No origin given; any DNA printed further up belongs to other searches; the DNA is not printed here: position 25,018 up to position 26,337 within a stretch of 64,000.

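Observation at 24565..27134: chrB is followed by a DMT/EamA transporter with an extreme His-rich tail and a ChrR/YieF-like reductase, not by chrA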

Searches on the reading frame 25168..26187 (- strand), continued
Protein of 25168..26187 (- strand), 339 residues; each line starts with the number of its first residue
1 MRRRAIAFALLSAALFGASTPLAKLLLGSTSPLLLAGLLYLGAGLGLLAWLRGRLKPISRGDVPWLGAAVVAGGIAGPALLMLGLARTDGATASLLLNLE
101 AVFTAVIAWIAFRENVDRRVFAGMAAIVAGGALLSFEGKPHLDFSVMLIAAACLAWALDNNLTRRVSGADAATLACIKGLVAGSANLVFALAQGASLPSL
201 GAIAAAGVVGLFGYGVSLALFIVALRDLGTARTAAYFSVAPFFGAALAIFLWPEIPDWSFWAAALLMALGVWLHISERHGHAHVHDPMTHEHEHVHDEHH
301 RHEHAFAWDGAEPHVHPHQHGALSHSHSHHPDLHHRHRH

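Call 25: search_dna_similar(query=window:25168-26187:-, collection=plasmids, mode=protein, max_evalue=1e-20, max_rows=40)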
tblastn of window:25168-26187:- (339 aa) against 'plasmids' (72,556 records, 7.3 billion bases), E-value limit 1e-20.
Records with a match: 186; places in all: 190; records where one place covers at least 80% of the query: 0.
Best place of each record, by identity: 60-80% 35; <60% 151.
By first word of the organism name: Ralstonia 119; Cupriavidus 14; Burkholderia 12; Paraburkholderia 7; Rhizobium 3; Variovorax 3; Afipia 2; Caballeronia 2; Azospirillum 2; Sphingomonas 2; and 18 more.
By predicted mobility (MOB-suite, as given by PLSDB): mobilizable 104; non-mobilizable 60; conjugative 22.
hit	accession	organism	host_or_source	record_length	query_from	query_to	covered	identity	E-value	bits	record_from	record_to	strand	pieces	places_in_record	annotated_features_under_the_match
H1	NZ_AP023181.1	Paraburkholderia sp. PGU19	Physopelta gutta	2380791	58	320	78%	63.6%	4e-82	278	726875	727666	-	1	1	none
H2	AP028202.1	Paraburkholderia largidicola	Physopelta gutta,midgut,Midgut crypts ...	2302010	58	320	78%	63.3%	1e-79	271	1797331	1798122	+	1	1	DMT family transporter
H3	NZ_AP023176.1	Paraburkholderia largidicola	Physopelta gutta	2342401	58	320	78%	63.3%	1e-79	271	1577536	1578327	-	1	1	none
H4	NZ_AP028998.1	Paraburkholderia sp. 22B1P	-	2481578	58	320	78%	63.3%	1e-79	271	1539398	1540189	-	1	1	none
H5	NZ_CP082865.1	Cupriavidus pauculus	-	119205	58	320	78%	62.9%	3e-73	253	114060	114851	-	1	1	cnrT: nickel diffusion facilitator CnrT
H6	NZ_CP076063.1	Cupriavidus sp. EM10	Pure-cultured cell,sewage water sludge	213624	59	320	77%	63.1%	2e-72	251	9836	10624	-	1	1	none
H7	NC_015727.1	Cupriavidus necator N-1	soil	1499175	57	320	78%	62.3%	8e-72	249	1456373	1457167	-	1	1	record has no annotation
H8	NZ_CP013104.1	Paraburkholderia caribensis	-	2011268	58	320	78%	62.5%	6e-79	269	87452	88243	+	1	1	none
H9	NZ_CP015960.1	Paraburkholderia caribensis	Mimosa,single cell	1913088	58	320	78%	62.5%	6e-79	269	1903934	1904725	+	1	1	none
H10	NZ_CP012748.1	Paraburkholderia caribensis MBA4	soil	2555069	58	320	78%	62.5%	1e-78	268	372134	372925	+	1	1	none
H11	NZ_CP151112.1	Cupriavidus metallidurans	-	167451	58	320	78%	62.5%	5e-72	249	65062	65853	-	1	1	cnrT: nickel diffusion facilitator CnrT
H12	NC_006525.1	Cupriavidus metallidurans CH34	-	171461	58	320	78%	62.5%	5e-72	249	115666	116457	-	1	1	cnrT: nickel diffusion facilitator CnrT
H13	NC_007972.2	Cupriavidus metallidurans CH34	-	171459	58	320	78%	62.5%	5e-72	249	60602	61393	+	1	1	cnrT: nickel diffusion facilitator CnrT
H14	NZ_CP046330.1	Cupriavidus metallidurans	sedimentation pond in a zinc factory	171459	58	320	78%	62.5%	5e-72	249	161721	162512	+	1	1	cnrT: nickel diffusion facilitator CnrT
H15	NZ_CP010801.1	Ralstonia mannitolilytica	Homo sapiens,bone marrow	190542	58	320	78%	62.5%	2e-70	245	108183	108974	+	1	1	DMT family transporter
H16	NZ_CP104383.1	Ralstonia pickettii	cell culture,aquaculture water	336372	58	320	78%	62.5%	2e-70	245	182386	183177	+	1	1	DMT family transporter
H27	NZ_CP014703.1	Ralstonia solanacearum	Solanum tuberosum,cell culture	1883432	57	322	78%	60.3%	3e-69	241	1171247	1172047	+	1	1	none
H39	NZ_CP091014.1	Burkholderia cenocepacia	-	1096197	57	320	78%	60.0%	2e-77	265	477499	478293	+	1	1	none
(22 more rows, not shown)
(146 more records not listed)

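Call 26: get_annotated_region(hit=H13, flank=16000)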
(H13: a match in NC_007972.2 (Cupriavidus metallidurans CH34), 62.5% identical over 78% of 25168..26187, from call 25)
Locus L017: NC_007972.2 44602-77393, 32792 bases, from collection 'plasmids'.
description: Cupriavidus metallidurans CH34 plasmid pMOL28, complete sequence
organism: Cupriavidus metallidurans CH34 (NCBI taxid 266264)
taxonomy: Bacteria; Pseudomonadota; Betaproteobacteria; Burkholderiales; Burkholderiaceae; Cupriavidus; Cupriavidus metallidurans; Cupriavidus metallidurans CH34
host: -; source: -; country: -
typing (MOB-suite, as given by PLSDB): conjugative; replicon rep_cluster_591; relaxase MOBH; mating-pair formation MPF_T
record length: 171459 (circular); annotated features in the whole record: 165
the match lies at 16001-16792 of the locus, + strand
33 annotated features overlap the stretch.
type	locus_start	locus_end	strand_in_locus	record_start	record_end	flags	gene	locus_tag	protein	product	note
CDS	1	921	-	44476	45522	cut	-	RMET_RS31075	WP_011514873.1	YncE family protein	-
CDS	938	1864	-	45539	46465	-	-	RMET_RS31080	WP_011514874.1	DUF1259 domain-containing protein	-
CDS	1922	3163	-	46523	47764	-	-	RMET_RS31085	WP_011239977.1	MFS transporter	GO:0055085 - transmembrane transport [Evidence IEA]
CDS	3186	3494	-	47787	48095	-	-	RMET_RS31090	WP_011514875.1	hypothetical protein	-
CDS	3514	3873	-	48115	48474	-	-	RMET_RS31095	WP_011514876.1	hypothetical protein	-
CDS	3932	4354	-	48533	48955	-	-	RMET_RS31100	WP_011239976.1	chromate resistance protein ChrB domain-containing protein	-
CDS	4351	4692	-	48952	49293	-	chrE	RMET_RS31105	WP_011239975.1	rhodanese family chromate resistance protein ChrE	-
CDS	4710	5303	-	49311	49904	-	-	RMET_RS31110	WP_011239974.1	Fe-Mn family superoxide dismutase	-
CDS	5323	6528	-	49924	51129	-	-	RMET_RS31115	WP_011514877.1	chromate transporter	-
CDS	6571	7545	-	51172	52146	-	-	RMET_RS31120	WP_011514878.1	chromate resistance protein ChrB domain-containing protein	-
CDS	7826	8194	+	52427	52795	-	-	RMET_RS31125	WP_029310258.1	regulatory protein ChrI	-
CDS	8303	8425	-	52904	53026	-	-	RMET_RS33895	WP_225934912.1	YHYH domain-containing protein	-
predicted_resistance_gene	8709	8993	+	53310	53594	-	cnrY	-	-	nickel resistance system anti-sigma factor CnrY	predicted by amrfinderplus; class NICKEL; identity 100.0%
CDS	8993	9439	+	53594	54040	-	cnrX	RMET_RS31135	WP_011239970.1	periplasmic nickel sensor CnrX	-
CDS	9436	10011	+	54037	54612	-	cnrH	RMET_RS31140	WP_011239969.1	nickel resistance ECF sigma factor CnrH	-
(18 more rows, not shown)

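Call 31: get_annotated_region(hit=H2, flank=6000)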
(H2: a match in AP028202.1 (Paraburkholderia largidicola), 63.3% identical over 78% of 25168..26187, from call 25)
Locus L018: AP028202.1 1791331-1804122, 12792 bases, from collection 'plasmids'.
description: Paraburkholderia sp. F2 plasmid PPGUF2_p1 DNA, complete genome
organism: Paraburkholderia largidicola (NCBI taxid 3014751)
taxonomy: Bacteria; Pseudomonadota; Betaproteobacteria; Burkholderiales; Burkholderiaceae; Paraburkholderia; Paraburkholderia largidicola
host: -; source: Physopelta gutta,midgut,Midgut crypts of sting bug Physopelta gutta; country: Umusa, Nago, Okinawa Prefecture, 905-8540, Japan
typing (MOB-suite, as given by PLSDB): non-mobilizable
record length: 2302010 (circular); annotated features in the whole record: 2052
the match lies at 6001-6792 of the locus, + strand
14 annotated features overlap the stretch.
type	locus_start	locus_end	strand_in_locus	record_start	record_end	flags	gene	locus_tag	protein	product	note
CDS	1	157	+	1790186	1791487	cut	-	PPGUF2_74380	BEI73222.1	dicarboxylate/amino acid:cation symporter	-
CDS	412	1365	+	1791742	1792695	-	-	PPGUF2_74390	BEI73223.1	porin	-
CDS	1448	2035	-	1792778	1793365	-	-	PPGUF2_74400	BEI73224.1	hypothetical protein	-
CDS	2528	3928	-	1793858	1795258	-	-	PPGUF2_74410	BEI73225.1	mercuric reductase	-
CDS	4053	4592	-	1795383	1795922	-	-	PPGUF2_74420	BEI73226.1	peroxidase-related enzyme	-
CDS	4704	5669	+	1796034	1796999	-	-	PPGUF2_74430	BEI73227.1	AraC family transcriptional regulator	-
CDS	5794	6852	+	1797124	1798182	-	-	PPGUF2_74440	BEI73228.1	DMT family transporter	-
CDS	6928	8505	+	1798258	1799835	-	-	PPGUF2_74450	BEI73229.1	hypothetical protein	-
CDS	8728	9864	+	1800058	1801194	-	cydB_5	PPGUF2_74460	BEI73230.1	cytochrome d ubiquinol oxidase subunit II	-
CDS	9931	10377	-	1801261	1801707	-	-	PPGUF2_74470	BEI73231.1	D-Ala-D-Ala carboxypeptidase family metallohydrolase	-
CDS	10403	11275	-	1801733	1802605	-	-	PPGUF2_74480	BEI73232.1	hypothetical protein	-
CDS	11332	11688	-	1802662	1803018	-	-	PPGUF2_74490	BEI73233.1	hypothetical protein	-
CDS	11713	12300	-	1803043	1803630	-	-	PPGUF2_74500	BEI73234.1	hypothetical protein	-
CDS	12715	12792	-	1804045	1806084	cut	-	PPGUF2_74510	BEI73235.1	hypothetical protein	-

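Call 32: get_annotated_region(hit=H27, flank=6000)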
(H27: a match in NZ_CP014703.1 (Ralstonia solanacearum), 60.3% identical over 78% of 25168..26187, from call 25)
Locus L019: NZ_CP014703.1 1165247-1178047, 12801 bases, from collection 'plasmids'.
description: Ralstonia solanacearum strain KACC 10722 plasmid unnamed, complete sequence
organism: Ralstonia solanacearum (NCBI taxid 305)
taxonomy: Bacteria; Pseudomonadota; Betaproteobacteria; Burkholderiales; Burkholderiaceae; Ralstonia; Ralstonia solanacearum
host: -; source: Solanum tuberosum,cell culture; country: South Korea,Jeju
typing (MOB-suite, as given by PLSDB): non-mobilizable
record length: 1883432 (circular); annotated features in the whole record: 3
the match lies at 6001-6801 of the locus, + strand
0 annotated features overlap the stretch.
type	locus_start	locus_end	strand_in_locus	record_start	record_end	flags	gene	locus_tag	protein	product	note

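Call 33: get_annotated_region(hit=H39, flank=6000)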
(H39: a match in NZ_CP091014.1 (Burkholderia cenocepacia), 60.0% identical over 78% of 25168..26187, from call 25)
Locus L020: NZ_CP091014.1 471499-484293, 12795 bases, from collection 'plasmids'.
description: Burkholderia cenocepacia strain CMCC(B)23006 plasmid unnamed2, complete sequence
organism: Burkholderia cenocepacia (NCBI taxid 95486)
taxonomy: Bacteria; Pseudomonadota; Betaproteobacteria; Burkholderiales; Burkholderiaceae; Burkholderia; Burkholderia cenocepacia
host: -; source: -; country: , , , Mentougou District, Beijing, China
typing (MOB-suite, as given by PLSDB): non-mobilizable
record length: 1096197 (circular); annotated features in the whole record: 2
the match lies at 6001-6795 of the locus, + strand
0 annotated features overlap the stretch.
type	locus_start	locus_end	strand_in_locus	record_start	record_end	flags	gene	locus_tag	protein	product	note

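Call 34: get_annotated_region(hit=H16, flank=6000)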
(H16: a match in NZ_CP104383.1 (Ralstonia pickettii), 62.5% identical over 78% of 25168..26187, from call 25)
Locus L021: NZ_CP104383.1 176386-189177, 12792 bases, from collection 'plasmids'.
description: Ralstonia pickettii strain MCR plasmid pRp12D0, complete sequence
organism: Ralstonia pickettii (NCBI taxid 329)
taxonomy: Bacteria; Pseudomonadota; Betaproteobacteria; Burkholderiales; Burkholderiaceae; Ralstonia; Ralstonia pickettii
host: -; source: cell culture,aquaculture water; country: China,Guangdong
typing (MOB-suite, as given by PLSDB): non-mobilizable; replicon rep_cluster_371; mating-pair formation MPF_F
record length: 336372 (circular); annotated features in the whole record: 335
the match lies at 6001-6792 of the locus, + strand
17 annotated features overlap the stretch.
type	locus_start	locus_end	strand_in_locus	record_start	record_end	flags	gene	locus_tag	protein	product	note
CDS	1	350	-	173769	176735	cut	-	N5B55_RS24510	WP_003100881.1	Tn3-like element ISPa38 family transposase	-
CDS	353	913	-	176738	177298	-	-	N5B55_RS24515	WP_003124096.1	recombinase family protein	GO:0006310 - DNA recombination [Evidence IEA]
CDS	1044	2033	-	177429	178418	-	-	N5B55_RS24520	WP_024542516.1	DUF3330 domain-containing protein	-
predicted_resistance_gene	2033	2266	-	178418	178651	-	merE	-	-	broad-spectrum mercury transporter MerE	predicted by amrfinderplus; class MERCURY; identity 100.0%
predicted_resistance_gene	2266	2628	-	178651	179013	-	merD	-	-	mercury resistance co-regulator MerD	predicted by amrfinderplus; class MERCURY; identity 100.0%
predicted_resistance_gene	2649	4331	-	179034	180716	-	merA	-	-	mercury(II) reductase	predicted by amrfinderplus; class MERCURY; identity 98.75%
predicted_resistance_gene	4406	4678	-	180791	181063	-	merP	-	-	mercury resistance system periplasmic binding protein MerP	predicted by amrfinderplus; class MERCURY; identity 100.0%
CDS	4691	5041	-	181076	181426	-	merT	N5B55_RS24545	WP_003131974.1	mercuric ion transporter MerT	-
CDS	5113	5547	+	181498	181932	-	-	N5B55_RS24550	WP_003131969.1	mercury resistance transcriptional regulator MerR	-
predicted_resistance_gene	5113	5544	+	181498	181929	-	merR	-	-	mercury resistance transcriptional regulator MerR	predicted by amrfinderplus; class MERCURY; identity 100.0%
CDS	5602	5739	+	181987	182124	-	-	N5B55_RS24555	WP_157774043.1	hypothetical protein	-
CDS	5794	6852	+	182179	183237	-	-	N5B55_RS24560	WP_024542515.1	DMT family transporter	GO:0055085 - transmembrane transport [Evidence IEA]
CDS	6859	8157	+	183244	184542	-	-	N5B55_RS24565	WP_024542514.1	site-specific integrase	GO:0015074 - DNA integration [Evidence IEA]; GO:0006310 - DNA recombination [Evidence IEA]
CDS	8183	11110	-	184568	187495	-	-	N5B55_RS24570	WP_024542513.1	Tn3 family transposase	-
CDS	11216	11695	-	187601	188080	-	thpR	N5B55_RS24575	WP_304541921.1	RNA 2',3'-cyclic phosphodiesterase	GO:0008033 - tRNA processing [Evidence IEA]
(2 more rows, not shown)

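Call 40: find_related_loci(query=A2, collection=metagenome_contigs, flank=7000)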
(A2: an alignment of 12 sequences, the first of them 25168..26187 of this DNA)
Query A2 (339 aa) in metagenome_contigs; peptide patterns used: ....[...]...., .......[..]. (x = any residue, [..] = any of these).
600 stretches matched a pattern (row limit reached: there are more); 492 encode a relative of the query (tblastn E <= 1e-3); the best 80 are kept; 80 distinct loci.
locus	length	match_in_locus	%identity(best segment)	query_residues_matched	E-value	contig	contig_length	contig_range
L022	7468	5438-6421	67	19-339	9e-130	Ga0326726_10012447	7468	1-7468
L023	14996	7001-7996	60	20-339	3e-125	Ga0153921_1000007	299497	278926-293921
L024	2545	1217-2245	70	1-339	9e-130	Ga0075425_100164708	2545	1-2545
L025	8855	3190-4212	58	17-339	2e-123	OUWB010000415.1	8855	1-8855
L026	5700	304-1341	59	4-339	4e-120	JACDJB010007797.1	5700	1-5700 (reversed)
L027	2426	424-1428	58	16-339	2e-125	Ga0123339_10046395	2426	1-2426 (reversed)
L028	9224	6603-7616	64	1-333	2e-118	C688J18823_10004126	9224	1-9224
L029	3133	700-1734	58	6-339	3e-122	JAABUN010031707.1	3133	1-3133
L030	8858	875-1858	66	16-333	3e-117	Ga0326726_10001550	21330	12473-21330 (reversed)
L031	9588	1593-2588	60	20-339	3e-117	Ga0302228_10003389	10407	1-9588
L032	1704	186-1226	56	4-339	3e-125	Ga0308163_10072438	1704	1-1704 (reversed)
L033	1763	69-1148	56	2-333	3e-125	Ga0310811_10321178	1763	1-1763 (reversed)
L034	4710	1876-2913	68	4-339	2e-116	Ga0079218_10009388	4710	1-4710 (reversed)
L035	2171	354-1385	69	1-339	2e-122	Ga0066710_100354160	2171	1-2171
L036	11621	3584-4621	56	6-339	2e-114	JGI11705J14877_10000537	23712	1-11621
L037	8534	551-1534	58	20-339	9e-114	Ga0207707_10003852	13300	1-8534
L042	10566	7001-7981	58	16-334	1e-111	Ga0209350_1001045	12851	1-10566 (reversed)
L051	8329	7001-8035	54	4-339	4e-108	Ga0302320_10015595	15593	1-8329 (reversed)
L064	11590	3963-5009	64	1-339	2e-104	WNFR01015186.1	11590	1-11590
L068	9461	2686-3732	56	3-339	2e-103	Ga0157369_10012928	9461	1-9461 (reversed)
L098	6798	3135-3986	59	58-339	2e-99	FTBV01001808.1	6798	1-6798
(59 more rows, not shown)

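Call 53: search_protein_families(library=pfam, alignment_id=A3, max_evalue=0.0001)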
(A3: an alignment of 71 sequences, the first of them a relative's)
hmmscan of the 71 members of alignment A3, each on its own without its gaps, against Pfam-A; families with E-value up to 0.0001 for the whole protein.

A. member 1, L002:1034-1720:+ (228 aa): 2 families
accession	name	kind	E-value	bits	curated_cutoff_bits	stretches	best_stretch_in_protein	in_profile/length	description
PF00581.25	Rhodanese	-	8.2e-18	65.2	22.2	1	131-221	2-101/102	Rhodanese-like domain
PF01022.26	HTH_5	-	5.9e-10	39.3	22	1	34-77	3-46/47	Bacterial regulatory protein, arsR family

B. families by the number of members that match (of 71 scanned): 48 families (the first 25 are shown)
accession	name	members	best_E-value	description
PF00873.25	ACR_tran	3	6.4e-274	AcrB/AcrD/AcrF family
PF00069.31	Pkinase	2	4.4e-52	Protein kinase domain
PF04909.20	Amidohydro_2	2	1.9e-33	Amidohydrolase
PF12852.13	Cupin_6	2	7.2e-33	Cupin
PF07714.23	PK_Tyr_Ser-Thr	2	2e-30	Protein tyrosine and serine/threonine kinase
PF02583.22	Trns_repr_metal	2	2.2e-23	Metal-sensitive transcriptional repressor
PF12833.13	HTH_18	2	2.2e-19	Helix-turn-helix domain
PF00165.29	HTH_AraC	2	3.1e-11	Bacterial regulatory helix-turn-helix proteins, AraC family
PF06439.18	3keto-disac_hyd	2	1.4e-08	3-keto-disaccharide hydrolase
PF01636.29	APH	2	9.5e-07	Phosphotransferase enzyme family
PF00318.25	Ribosomal_S2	1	8.6e-97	Ribosomal protein S2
PF02423.21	OCD_Mu_crystall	1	1.3e-71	Ornithine cyclodeaminase/mu-crystallin family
PF00596.27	Aldolase_II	1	2.1e-48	Class II Aldolase and Adducin N-terminal domain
PF09828.14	ChrB_C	1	1.8e-41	ChrB, C-terminal domain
PF05284.17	DUF736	1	1.9e-35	Protein of unknown function (DUF736)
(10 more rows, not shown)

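Call 54: search_protein_families(library=pfam, alignment_id=A4, max_evalue=0.0001)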
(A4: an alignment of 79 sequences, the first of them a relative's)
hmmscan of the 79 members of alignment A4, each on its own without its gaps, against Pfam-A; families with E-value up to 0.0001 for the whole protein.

A. member 1, L002:2769-3233:- (154 aa): 0 families

B. families by the number of members that match (of 79 scanned): 73 families (the first 25 are shown)
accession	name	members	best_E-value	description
PF00072.30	Response_reg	3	1.1e-36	Response regulator receiver domain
PF01526.23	DDE_Tnp_Tn3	2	5.1e-148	Tn3 transposase DDE domain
PF07485.16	DUF1529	2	3e-94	Domain of Unknown Function (DUF1259)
PF02643.20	DUF192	2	1.5e-33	Uncharacterized ACR, COG1430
PF13700.11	DUF4158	2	4.2e-28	Domain of unknown function (DUF4158)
PF02518.31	HATPase_c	2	2.2e-24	Histidine kinase-, DNA gyrase B-, and HSP90-like ATPase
PF07690.21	MFS_1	2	5.1e-21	Major Facilitator Superfamily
PF02668.22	TauD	2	2.1e-18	Taurine catabolism dioxygenase TauD, TfdA family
PF00512.31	HisKA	2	2.5e-16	His Kinase A (phospho-acceptor) domain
PF01022.26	HTH_5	2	3.4e-10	Bacterial regulatory protein, arsR family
PF12840.13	HTH_20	2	5e-10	Helix-turn-helix domain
PF23198.2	PDE8A_N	2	1.3e-09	PDE8A-like, N-terminal domain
PF00873.25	ACR_tran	1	3.4e-232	AcrB/AcrD/AcrF family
PF00324.27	AA_permease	1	1.6e-101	Amino acid permease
PF02417.20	Chromate_transp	1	2.5e-81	Chromate transporter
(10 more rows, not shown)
